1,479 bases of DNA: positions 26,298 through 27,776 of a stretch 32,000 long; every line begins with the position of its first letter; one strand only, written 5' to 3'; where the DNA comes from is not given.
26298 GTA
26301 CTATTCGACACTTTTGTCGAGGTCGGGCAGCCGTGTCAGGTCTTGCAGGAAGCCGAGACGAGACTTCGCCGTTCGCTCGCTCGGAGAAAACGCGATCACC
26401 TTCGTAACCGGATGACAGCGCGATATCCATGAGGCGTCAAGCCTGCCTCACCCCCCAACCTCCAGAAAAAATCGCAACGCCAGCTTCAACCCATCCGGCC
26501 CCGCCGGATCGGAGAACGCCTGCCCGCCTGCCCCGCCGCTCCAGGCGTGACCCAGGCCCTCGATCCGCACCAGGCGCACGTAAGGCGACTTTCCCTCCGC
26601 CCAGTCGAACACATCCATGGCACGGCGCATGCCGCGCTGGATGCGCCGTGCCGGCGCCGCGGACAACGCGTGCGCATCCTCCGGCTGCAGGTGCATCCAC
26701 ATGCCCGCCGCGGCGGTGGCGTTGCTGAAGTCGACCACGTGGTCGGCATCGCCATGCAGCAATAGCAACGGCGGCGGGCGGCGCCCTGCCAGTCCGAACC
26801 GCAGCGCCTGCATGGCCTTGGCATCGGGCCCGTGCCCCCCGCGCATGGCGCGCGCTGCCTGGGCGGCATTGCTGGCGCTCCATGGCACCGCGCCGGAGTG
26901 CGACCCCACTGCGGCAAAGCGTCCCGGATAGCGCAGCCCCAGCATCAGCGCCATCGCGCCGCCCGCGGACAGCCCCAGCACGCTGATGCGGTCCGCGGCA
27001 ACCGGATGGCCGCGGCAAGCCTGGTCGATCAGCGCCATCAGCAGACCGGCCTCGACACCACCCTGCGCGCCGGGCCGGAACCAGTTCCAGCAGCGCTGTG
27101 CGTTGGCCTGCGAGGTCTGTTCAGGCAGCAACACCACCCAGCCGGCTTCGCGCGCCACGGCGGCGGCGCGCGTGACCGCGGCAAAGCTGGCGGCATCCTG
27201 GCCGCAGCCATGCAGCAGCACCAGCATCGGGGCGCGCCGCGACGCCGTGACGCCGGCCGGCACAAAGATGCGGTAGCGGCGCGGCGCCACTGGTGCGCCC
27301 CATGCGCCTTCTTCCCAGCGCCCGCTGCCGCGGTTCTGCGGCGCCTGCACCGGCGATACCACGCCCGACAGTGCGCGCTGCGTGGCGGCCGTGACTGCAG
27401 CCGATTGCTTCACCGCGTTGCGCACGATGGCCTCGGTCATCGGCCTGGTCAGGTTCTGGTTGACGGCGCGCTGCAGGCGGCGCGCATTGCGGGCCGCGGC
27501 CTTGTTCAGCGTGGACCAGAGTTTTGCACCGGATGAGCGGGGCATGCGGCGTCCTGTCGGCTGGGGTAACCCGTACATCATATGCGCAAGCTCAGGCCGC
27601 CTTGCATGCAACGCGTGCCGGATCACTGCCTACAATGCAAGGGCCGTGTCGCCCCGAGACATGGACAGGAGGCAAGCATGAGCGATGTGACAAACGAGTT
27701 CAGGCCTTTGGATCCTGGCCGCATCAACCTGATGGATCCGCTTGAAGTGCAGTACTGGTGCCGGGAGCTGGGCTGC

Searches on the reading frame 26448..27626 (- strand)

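Call 60: search_protein_families(library=pfam, proteins=[window:26448-27626:-], max_evalue=0.001)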
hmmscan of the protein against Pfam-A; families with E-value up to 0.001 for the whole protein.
window:26448-27626:- (392 aa): 6 families
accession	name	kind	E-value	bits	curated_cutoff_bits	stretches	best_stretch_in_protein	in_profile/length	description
PF10503.15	Esterase_PHB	-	6e-33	114.4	23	1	118-314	3-199/219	Esterase PHB depolymerase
PF02230.22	Abhydrolase_2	-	1.9e-13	51.2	23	1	129-254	11-147/217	Phospholipase/Carboxylesterase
PF00326.27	Peptidase_S9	-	6.6e-11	42.5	22.6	1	156-306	8-166/213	Prolyl oligopeptidase family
PF00756.26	Esterase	-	3e-10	40.8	22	1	117-254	9-162/251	Putative esterase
PF12146.15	Hydrolase_4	-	1e-05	25.4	27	0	198-258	64-123/239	Serine aminopeptidase, S33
PF20434.5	BD-FAE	-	2.6e-05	24.3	26.8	0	208-232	85-109/215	BD-FAE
